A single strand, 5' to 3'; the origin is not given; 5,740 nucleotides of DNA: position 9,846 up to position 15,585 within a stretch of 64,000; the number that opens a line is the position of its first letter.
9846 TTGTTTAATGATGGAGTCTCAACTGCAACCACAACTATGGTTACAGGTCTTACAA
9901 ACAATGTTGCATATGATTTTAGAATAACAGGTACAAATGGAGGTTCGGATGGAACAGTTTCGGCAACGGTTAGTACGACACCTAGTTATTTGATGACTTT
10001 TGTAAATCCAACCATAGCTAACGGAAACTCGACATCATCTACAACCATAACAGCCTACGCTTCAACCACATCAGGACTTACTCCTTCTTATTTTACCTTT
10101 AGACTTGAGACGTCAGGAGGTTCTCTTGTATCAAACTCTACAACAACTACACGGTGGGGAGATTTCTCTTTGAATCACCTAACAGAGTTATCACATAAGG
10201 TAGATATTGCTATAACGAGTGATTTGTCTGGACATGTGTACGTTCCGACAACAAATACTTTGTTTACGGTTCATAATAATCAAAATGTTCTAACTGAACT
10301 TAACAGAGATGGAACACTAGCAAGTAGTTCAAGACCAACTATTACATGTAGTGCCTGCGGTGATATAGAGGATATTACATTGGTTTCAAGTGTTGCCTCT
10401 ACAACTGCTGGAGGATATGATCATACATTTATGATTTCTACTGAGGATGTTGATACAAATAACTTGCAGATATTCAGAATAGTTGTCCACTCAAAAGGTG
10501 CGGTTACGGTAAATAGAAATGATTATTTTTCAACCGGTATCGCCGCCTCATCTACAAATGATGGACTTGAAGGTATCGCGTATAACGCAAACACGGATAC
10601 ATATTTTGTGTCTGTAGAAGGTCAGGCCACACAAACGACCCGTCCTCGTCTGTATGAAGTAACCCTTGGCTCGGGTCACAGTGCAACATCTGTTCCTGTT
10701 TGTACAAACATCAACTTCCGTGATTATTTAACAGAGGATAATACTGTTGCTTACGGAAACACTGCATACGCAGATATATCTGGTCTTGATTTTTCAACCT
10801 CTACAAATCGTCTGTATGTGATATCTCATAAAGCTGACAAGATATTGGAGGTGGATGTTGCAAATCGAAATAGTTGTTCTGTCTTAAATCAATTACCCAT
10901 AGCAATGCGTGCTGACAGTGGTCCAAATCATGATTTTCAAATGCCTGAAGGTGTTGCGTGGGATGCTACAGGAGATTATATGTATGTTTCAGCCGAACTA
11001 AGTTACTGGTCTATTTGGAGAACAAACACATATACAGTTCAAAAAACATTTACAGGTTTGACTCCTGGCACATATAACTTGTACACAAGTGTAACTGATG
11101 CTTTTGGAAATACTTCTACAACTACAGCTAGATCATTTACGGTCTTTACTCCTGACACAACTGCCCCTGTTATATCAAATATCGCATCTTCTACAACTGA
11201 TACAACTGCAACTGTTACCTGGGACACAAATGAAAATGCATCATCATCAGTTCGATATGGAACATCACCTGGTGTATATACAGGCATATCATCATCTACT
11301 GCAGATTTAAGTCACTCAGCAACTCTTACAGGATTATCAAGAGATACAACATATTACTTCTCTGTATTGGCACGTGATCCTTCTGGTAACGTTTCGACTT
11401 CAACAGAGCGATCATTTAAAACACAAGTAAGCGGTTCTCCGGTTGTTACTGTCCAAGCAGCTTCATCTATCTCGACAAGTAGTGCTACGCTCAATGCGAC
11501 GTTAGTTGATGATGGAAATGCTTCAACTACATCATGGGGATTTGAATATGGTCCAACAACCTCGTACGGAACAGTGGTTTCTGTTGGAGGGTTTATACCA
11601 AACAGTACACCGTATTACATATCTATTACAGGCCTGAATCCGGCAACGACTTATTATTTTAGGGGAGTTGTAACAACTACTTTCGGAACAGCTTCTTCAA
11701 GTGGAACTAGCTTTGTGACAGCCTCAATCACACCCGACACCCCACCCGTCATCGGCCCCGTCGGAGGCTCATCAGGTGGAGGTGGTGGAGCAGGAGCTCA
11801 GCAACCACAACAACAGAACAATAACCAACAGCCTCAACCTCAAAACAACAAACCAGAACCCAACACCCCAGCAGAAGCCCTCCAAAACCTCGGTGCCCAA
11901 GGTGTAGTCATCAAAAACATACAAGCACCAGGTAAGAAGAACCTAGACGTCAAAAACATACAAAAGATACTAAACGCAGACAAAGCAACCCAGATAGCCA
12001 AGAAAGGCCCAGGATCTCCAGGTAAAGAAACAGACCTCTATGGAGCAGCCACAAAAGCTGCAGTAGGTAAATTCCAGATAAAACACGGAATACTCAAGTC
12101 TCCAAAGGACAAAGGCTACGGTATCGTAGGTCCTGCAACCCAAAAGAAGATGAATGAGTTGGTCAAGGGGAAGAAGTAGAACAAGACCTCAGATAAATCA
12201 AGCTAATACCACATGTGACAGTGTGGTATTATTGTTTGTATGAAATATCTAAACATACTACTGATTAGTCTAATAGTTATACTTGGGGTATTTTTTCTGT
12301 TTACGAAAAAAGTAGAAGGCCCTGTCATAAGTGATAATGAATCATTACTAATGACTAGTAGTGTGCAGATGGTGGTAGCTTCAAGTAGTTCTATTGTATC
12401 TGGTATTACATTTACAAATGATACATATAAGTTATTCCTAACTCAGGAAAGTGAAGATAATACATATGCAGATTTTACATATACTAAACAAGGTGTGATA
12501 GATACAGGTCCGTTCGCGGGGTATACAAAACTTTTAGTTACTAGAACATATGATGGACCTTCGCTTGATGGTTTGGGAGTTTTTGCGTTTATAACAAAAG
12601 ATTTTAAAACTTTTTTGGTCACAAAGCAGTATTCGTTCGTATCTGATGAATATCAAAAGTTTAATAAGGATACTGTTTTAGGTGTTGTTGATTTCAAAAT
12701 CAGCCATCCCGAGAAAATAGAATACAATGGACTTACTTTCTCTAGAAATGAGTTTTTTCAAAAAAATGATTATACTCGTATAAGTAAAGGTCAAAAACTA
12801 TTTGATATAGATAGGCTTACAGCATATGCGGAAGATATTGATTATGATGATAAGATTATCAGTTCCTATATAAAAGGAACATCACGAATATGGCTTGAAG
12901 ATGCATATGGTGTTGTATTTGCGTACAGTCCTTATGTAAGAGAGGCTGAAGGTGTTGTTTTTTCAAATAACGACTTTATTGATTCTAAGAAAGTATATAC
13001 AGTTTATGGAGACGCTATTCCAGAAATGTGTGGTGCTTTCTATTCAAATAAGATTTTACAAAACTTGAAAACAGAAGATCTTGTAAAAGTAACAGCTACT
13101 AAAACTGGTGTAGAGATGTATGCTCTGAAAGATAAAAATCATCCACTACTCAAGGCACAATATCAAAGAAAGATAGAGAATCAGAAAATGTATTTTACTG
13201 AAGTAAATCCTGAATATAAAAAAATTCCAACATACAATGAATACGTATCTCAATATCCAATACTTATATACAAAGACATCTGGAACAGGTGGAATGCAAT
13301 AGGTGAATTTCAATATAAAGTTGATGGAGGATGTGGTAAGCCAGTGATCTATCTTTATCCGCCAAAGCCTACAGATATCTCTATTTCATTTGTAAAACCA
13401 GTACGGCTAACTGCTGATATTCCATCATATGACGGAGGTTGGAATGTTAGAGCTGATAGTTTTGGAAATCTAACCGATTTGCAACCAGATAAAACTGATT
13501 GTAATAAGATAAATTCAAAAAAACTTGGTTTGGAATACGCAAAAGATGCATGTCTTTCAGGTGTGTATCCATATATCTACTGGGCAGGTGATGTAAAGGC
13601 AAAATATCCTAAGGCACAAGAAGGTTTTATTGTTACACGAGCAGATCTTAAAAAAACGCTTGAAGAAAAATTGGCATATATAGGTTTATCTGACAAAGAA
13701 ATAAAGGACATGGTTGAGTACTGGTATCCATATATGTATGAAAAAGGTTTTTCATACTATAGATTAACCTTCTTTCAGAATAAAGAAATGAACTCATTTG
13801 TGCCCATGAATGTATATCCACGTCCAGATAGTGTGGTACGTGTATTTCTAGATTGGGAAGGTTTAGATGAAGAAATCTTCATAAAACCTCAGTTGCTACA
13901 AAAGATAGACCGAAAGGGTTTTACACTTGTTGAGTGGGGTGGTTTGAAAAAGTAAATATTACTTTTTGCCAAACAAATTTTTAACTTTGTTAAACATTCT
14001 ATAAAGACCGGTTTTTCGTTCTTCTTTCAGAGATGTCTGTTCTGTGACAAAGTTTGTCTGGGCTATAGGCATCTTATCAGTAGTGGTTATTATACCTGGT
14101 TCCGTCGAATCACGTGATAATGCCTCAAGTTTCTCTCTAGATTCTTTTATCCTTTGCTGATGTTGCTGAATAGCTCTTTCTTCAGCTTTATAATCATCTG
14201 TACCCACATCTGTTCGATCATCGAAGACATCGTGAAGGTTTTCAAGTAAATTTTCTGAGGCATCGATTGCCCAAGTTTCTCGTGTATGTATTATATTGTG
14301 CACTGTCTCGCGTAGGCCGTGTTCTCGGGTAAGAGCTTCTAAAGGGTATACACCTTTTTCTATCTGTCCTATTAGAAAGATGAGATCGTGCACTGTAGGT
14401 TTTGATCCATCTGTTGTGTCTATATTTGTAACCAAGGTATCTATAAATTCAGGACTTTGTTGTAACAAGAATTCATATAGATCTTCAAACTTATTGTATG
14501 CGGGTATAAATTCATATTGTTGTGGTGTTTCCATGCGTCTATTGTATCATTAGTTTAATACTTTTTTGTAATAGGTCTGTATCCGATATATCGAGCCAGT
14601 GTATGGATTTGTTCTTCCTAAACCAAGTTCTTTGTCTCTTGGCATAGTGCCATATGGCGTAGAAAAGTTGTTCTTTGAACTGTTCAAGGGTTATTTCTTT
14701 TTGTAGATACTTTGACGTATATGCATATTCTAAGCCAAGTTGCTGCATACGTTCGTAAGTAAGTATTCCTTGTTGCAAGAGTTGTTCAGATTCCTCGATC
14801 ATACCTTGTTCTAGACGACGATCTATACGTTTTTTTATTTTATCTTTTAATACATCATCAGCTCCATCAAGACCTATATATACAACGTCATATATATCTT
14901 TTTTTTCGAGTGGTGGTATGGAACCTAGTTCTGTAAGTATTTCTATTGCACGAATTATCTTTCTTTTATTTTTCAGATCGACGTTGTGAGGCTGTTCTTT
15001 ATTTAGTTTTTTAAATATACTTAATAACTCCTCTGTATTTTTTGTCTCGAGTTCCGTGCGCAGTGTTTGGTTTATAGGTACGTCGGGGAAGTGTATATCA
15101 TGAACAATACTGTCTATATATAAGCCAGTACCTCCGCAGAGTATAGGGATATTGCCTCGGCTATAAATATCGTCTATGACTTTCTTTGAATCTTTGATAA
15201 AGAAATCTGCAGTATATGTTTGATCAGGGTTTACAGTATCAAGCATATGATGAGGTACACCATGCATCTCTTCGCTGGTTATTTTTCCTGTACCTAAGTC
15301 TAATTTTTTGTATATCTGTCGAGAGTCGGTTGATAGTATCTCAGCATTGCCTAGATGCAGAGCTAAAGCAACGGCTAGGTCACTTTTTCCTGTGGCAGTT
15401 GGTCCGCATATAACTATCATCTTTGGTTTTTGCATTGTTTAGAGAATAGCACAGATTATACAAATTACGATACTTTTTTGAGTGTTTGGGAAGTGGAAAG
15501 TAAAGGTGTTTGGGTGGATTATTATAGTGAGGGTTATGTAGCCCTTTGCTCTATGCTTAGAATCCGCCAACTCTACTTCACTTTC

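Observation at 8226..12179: Ribosomal-protein operon truncated after map by a 1311-aa DUF2341-like/LamG/FN3/peptidoglycan-binding-like surface protein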

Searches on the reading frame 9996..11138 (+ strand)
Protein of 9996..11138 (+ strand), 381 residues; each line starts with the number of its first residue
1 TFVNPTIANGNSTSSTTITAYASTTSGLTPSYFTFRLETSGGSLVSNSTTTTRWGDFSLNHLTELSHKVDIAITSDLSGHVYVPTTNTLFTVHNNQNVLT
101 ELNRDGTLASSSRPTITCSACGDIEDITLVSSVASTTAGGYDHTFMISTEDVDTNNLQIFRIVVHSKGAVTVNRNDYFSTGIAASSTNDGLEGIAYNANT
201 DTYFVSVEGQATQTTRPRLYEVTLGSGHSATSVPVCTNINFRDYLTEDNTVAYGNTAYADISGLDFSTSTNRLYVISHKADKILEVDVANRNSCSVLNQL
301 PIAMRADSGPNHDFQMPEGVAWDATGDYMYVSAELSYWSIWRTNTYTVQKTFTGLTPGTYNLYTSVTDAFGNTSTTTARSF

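Call 77: predict_structure(alignment_id=A4)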
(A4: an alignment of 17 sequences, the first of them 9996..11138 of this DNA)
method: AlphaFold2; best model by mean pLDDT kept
length: 381 residues; sequences in the alignment: 17
mean_pLDDT: 84.8   pTM: 0.86
mean pLDDT of the five models: 84.8, 84.0, 83.9, 83.2, 82.3
residues with pLDDT >= 90: 178; 70-90: 155; 50-70: 42; < 50: 6
segments of 3 or more residues with pLDDT < 50: 248-253
pLDDT, mean of each block of 10 residues (from residue 1): 65 85 84 93 92 92 90 81 92 83 83 67 89 85 90 82 78 84 80 95 88 72 94 93 62 55 92 88 94 95 78 78 94 87 91 91 92 90 84
secondary structure, 60 per line:
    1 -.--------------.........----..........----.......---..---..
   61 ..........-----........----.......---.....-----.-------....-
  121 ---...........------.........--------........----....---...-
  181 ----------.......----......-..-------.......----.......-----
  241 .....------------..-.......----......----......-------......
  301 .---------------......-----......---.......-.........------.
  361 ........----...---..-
elements in order: E17-25 E30-39 E44-50 E62-70 E76-83 E88-94 E98-102 E116-119 E124-134 E141-149 E158-165 E170-173 E177-179 E191-197 E202-207 E218-224 E229-235 H241-245 E261-267 E272-277 E282-287 E295-301 E317-322 E328-333 E337-343 E345-353 E360-368 E373-375

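Call 79: fold_search(model_id=the predicted structure, library=pdb)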
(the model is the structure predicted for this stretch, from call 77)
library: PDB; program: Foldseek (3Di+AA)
matches with E <= 10: 1476; with E <= 0.001: 665
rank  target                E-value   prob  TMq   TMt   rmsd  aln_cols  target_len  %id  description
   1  3qqz                  2.4e-13  1.00  0.52  0.79   5.6       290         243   23  Crystal structure of the C-terminal domain of the yjiK protein from Escherichia coli CFT073 (released 2011-03-09)
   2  9rpv_Rg               1.5e-08  1.00  0.36  0.42  10.6       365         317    8  Structure of the ZAK-bound human disome (released 2025-12-10)
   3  5lyb_SR               1.5e-08  1.00  0.36  0.42  11.2       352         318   12  Crystal structure of the S.cerevisiae 80S ribosome in complex with the A-site bound aminoacyl-tRNA analog ACCPmn (released 2016-11-23)
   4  7r81_h2               3.2e-08  1.00  0.36  0.42  10.9       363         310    9  Structure of the translating Neurospora crassa ribosome arrested by cycloheximide (released 2021-12-01)
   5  4kzx_g                3.7e-08  1.00  0.32  0.38  11.3       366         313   10  Rabbit 40S ribosomal subunit in complex with eIF1. (released 2013-07-24)
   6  8xi2_T                4.3e-08  1.00  0.40  0.43   8.4       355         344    8  Cryo-EM structure of the Chlamydomonas C* complex (released 2024-10-09)
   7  5ndw_sR               5.6e-08  1.00  0.36  0.42  10.0       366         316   10  Crystal structure of aminoglycoside TC007 bound to the yeast 80S ribosome (released 2017-12-13)
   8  3frx_B                7.6e-08  1.00  0.36  0.41  10.2       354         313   10  Crystal Structure of the Yeast Orthologue of RACK1, Asc1. (released 2009-02-17)
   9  3frx_C                8.4e-08  1.00  0.36  0.42  10.3       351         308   10  Crystal Structure of the Yeast Orthologue of RACK1, Asc1. (released 2009-02-17)
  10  6gsm_g                8.4e-08  1.00  0.34  0.40  10.8       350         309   12  Structure of a partial yeast 48S preinitiation complex in open conformation. (released 2019-07-31)
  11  7dh6_D                1.3e-07  1.00  0.37  0.46   9.7       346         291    6  Crystal structure of PLRG1 (released 2020-12-02)
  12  5ndg_sR               1.3e-07  1.00  0.35  0.42   9.7       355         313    9  Crystal structure of geneticin (G418) bound to the yeast 80S ribosome (released 2017-12-13)
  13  3frx_D                1.3e-07  1.00  0.35  0.41  10.5       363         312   10  Crystal Structure of the Yeast Orthologue of RACK1, Asc1. (released 2009-02-17)
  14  4uje_Bg               1.3e-07  1.00  0.35  0.40   9.8       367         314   10  Regulation of the mammalian elongation cycle by 40S subunit rolling: a eukaryotic-specific ribosome rearrangement (released 2014-07-16)
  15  8wc8_B                1.4e-07  1.00  0.33  0.37   7.3       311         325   12  Cryo-EM structure of the ZH8651-bound hTAAR1-Gs complex (released 2023-12-27)
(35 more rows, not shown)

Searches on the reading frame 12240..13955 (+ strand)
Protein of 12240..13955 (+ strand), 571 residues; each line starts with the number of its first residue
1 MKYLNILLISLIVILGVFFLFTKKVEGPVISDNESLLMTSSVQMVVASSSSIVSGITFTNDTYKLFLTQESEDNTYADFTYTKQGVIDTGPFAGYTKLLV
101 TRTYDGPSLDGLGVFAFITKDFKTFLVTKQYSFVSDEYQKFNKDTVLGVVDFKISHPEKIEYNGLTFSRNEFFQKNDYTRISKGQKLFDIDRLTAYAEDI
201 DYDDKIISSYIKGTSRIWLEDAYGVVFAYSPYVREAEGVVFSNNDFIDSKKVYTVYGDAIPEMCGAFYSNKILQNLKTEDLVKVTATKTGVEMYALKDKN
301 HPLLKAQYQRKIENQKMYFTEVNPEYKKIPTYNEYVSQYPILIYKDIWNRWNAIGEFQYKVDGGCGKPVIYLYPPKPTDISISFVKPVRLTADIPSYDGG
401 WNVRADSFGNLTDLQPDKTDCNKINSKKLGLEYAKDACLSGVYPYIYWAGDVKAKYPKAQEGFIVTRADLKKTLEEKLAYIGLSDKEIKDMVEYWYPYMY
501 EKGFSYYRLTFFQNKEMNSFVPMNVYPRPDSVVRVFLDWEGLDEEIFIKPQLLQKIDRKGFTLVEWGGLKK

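Call 6: search_protein_families(library=pfam, proteins=[window:12240-13955:+], max_evalue=0.01)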
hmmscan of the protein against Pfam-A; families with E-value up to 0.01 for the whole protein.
window:12240-13955:+ (571 aa): 0 families

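Call 29: search_protein_families(library=ncbifam, proteins=[window:12240-13955:+], max_evalue=0.01)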
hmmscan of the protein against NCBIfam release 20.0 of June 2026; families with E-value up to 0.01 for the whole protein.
window:12240-13955:+ (571 aa): 0 families

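Call 43: search_solved_structures(query=window:12240-13955:+, max_evalue=1)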
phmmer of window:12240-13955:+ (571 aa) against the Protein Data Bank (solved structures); distinct sequences matched with E-value up to 1: 0.

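Call 50: find_homologous_proteins(query=window:12240-13955:+, max_evalue=0.001)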
Query window:12240-13955:+ (571 aa): 44 proteins with E <= 0.001 among 8000 candidates.
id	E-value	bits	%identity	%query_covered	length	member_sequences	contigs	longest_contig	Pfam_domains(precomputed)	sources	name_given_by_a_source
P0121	0.0e+0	1303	100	100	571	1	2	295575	-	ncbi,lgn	-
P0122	0.0e+0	1077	79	100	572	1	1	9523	-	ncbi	-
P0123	3.0e-208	711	59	91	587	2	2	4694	-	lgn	-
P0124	2.4e-203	695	56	97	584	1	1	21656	-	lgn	-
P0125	2.1e-201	689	57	92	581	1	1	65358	-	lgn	-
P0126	3.1e-113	397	37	100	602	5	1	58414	-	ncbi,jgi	jgi:hypothetical protein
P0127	1.2e-107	379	37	98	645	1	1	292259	-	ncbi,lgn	ncbi:MAG: hypothetical protein V4576_01575 [Patescibacteria group bacterium]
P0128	6.2e-107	377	35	99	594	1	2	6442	-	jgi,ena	jgi:hypothetical protein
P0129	1.7e-106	375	37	99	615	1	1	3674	-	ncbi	-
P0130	2.4e-105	371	35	98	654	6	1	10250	-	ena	-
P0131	1.5e-104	369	39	89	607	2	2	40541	-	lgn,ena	-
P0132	3.5e-104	368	37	89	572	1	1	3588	-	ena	-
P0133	2.3e-101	358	34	89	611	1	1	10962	-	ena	-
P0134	5.8e-100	354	34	93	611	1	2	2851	-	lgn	-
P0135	3.2e-99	351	36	88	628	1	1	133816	-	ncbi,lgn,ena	-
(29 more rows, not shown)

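Call 51: find_encoding_contigs(protein=P0121, flank=10000, max_places=3)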
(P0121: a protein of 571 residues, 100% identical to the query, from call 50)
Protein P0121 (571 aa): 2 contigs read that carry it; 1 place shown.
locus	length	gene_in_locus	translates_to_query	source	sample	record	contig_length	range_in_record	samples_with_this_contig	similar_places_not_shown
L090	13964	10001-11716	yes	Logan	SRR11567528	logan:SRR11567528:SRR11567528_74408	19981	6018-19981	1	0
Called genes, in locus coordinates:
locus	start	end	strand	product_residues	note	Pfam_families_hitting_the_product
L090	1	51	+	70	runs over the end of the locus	PF00467:KOW (weak), PF17136:ribosomal_L24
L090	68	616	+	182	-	PF00281:Ribosomal_L5, PF00673:Ribosomal_L5_C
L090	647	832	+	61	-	PF00253:Ribosomal_S14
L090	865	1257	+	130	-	PF00410:Ribosomal_S8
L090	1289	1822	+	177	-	PF00347:Ribosomal_L6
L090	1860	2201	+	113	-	PF00861:Ribosomal_L18p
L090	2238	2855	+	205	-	PF00333:Ribosomal_S5, PF03719:Ribosomal_S5_C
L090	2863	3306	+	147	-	PF00828:Ribosomal_L27A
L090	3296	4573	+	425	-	PF00344:SecY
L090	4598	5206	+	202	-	PF00406:ADK, PF02223:Thymidylate_kin (faint), PF13207:AAA_17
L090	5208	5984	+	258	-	PF00557:Peptidase_M24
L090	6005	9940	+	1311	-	PF10102:DUF2341, PF13385:Laminin_G_3, PF16656:Pur_ac_phosph_N (weak), PF00041:fn3, PF06977:SdiA-regulated, PF16656:Pur_ac_phosph_N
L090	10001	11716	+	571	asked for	-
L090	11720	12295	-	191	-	-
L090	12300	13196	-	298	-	PF01745:IPT (weak), PF01715:IPPT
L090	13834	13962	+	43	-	?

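Call 61: predict_structure(alignment_id=A3)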
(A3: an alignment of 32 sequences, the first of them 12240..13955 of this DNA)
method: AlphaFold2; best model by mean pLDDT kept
length: 571 residues; sequences in the alignment: 32
mean_pLDDT: 80.3   pTM: 0.68
mean pLDDT of the five models: 80.3, 79.5, 79.2, 78.6, 78.1
residues with pLDDT >= 90: 219; 70-90: 236; 50-70: 63; < 50: 53
segments of 3 or more residues with pLDDT < 50: 22-54, 70-75, 133-135, 175-181
pLDDT, mean of each block of 10 residues (from residue 1): 68 74 42 32 29 47 70 59 88 92 60 82 90 56 87 86 78 52 73 85 81 87 83 65 85 87 60 92 92 95 92 85 86 95 90 89 74 97 79 87 96 94 81 91 91 72 96 98 96 91 94 84 82 92 93 90 90 65
secondary structure, 60 per line:
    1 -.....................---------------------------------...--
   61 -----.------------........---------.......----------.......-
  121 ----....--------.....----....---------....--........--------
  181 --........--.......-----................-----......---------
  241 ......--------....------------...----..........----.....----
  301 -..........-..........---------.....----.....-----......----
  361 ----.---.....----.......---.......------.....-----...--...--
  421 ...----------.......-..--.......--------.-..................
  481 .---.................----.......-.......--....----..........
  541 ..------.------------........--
elements in order: H2-22 E56-58 E79-86 E96-102 E113-119 E125-128 H137-140 E146-149 E159-162 E165-172 E183-190 E193-199 H205-210 E211-220 E226-231 E255-258 E271-273 E281-287 E292-296 H302-311 H313-322 H332-336 E341-345 E351-356 E369-373 E378-384 E388-394 E401-405 E411-413 H434-440 E446-452 E463-466 H467-481 H485-501 E506-512 H514-520 E523-526 E531-542 E562-569

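Call 63: fold_search(model_id=the predicted structure, library=pdb)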
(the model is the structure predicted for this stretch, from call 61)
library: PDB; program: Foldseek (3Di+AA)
matches with E <= 10: 253; with E <= 0.001: 0
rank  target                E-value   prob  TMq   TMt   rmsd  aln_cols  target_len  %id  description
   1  8bet_B                1.7e-02  0.06  0.08  0.08  22.9       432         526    8  Structure of D188A-fructofuranosidase from Rhodotorula dairenesis in complex with sucrose (released 2022-12-28)
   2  1uyp_A                1.8e-02  0.09  0.10  0.12  23.4       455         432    9  The three-dimensional structure of beta-fructosidase (invertase) from Thermotoga maritima (released 2004-03-22)
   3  8beu_D                2.2e-02  0.06  0.08  0.09  22.8       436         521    8  Structure of D188A-fructofuranosidase from Rhodotorula dairenensis in complex with raffinose (released 2022-12-28)
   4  8beu_C                2.3e-02  0.07  0.09  0.10  22.8       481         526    9  Structure of D188A-fructofuranosidase from Rhodotorula dairenensis in complex with raffinose (released 2022-12-28)
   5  8bes_C                2.3e-02  0.06  0.08  0.09  22.9       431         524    9  Structure of D188A-fructofuranosidase from Rhodotorula dairenensis in complex with fructose (released 2022-12-28)
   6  1w2t_A                3.5e-02  0.08  0.10  0.13  23.5       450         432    9  beta-fructosidase from Thermotoga maritima in complex with raffinose (released 2005-10-26)
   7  8bes_A                4.9e-02  0.06  0.10  0.11  22.9       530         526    8  Structure of D188A-fructofuranosidase from Rhodotorula dairenensis in complex with fructose (released 2022-12-28)
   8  8beq_A                4.9e-02  0.06  0.10  0.10  22.6       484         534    9  Structure of fructofuranosidase from Rhodotorula dairenensis (released 2022-12-28)
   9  3ugf_B                7.6e-02  0.04  0.10  0.10  21.7       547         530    9  Crystal structure of a 6-SST/6-SFT from Pachysandra terminalis (released 2011-11-30)
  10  7sul_A                1.0e-01  0.05  0.08  0.10  18.3       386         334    8  Crystal structure of the WD-repeat domain of human SEC31A (released 2021-12-01)
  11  8aa2_E                1.0e-01  0.04  0.09  0.10  23.0       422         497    9  Inactive levan utilisation machinery (utilisome) in the presence of levan fructo-oligosaccharides DP 15-25 (released 2023-06-07)
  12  3ugf_A                1.0e-01  0.03  0.09  0.10  21.6       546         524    9  Crystal structure of a 6-SST/6-SFT from Pachysandra terminalis (released 2011-11-30)
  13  8beq_B                1.1e-01  0.05  0.10  0.10  23.2       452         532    8  Structure of fructofuranosidase from Rhodotorula dairenensis (released 2022-12-28)
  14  7vco                  1.1e-01  0.05  0.10  0.11  23.3       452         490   10  Frischella perrara beta-fructofuranosidase (released 2022-03-09)
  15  6r3u_A                1.1e-01  0.04  0.09  0.11  22.2       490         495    9  Endo-levanase BT1760 mutant E221A from Bacteroides thetaiotaomicron complexed with levantetraose (released 2019-06-19)
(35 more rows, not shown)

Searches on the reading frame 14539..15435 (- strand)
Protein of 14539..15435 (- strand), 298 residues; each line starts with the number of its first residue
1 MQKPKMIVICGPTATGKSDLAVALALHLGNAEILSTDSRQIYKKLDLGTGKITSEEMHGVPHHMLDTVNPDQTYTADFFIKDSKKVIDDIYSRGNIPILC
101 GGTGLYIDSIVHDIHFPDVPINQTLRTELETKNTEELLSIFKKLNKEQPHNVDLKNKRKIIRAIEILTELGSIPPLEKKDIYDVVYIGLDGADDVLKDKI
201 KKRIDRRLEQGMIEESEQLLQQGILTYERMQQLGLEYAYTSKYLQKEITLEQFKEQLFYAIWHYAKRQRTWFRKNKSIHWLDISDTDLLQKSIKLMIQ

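Call 6: search_protein_families(library=pfam, proteins=[window:14539-15435:-], max_evalue=0.01)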
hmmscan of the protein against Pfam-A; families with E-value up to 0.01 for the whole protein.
window:14539-15435:- (298 aa): 4 families
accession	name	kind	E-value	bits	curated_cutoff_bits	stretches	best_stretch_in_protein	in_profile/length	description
PF01715.23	IPPT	-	2.5e-63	214.4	23.6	1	40-274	1-242/243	IPP transferase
PF01745.22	IPT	-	2e-07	31.1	20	1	6-66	3-62/233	Isopentenyl transferase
PF13238.12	AAA_18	-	0.0036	18.2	29.4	0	7-50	1-40/128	AAA domain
PF13671.12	AAA_33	-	0.0045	17.7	27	0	6-39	1-35/143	AAA domain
